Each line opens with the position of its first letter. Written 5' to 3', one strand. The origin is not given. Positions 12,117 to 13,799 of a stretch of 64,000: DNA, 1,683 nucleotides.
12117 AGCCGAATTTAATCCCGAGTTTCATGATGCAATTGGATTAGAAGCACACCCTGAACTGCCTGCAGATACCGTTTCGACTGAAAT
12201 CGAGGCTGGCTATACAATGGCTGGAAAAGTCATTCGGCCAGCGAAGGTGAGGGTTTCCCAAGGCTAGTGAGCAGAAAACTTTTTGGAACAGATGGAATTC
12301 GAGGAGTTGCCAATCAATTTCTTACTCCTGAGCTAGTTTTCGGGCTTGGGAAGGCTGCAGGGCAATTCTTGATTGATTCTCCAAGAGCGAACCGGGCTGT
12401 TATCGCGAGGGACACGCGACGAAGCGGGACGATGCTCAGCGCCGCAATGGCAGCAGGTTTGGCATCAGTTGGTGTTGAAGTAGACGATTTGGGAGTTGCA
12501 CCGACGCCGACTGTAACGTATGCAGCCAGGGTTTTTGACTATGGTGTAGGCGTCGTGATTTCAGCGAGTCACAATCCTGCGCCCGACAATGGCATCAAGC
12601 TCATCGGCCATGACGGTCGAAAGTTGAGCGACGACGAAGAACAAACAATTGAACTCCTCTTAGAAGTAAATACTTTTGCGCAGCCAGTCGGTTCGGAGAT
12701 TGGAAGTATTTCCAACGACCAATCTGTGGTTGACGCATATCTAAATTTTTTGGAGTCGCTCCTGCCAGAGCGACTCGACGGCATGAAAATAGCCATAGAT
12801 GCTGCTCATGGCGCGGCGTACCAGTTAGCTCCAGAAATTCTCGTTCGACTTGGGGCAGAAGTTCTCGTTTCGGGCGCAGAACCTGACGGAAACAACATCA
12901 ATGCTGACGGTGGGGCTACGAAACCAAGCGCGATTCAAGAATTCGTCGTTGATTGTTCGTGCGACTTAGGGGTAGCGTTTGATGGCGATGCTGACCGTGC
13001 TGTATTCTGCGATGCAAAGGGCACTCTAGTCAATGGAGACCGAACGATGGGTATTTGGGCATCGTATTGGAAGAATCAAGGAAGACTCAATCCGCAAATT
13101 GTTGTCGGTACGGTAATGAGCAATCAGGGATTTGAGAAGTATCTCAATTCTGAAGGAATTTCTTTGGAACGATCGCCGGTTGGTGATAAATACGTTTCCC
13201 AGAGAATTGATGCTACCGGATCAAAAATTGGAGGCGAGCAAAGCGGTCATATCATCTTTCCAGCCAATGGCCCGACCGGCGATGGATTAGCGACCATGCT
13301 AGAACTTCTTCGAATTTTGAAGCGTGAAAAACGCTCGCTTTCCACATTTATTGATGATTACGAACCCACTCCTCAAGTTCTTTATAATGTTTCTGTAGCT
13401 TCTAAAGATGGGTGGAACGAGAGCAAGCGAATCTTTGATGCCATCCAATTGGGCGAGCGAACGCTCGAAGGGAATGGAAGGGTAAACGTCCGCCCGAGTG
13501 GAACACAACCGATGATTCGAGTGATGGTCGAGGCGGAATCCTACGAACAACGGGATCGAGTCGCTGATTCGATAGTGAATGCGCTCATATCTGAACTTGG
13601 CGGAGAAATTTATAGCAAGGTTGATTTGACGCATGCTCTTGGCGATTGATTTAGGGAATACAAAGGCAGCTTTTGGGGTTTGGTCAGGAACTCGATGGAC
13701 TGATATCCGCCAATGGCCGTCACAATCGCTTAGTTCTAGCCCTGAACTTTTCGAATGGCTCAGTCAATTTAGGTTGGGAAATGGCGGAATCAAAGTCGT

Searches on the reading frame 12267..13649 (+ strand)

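Call 14: search_protein_families(library=pfam, proteins=[window:12267-13649:+], max_evalue=0.001)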
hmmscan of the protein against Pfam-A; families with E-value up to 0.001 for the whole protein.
window:12267-13649:+ (460 aa): 4 families
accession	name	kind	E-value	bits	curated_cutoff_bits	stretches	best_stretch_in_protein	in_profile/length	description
PF02878.22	PGM_PMM_I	-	3.6e-40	137.3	22.5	1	3-135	1-134/138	Phosphoglucomutase/phosphomannomutase, alpha/beta/alpha domain I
PF02880.22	PGM_PMM_III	-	1.4e-32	112.6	20.7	1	256-365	1-112/115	Phosphoglucomutase/phosphomannomutase, alpha/beta/alpha domain III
PF00408.26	PGM_PMM_IV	-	2.1e-17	63.4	23.1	1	372-438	1-67/68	Phosphoglucomutase/phosphomannomutase, C-terminal domain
PF02879.22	PGM_PMM_II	-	1.1e-14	55.2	29.3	1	157-252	2-103/103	Phosphoglucomutase/phosphomannomutase, alpha/beta/alpha domain II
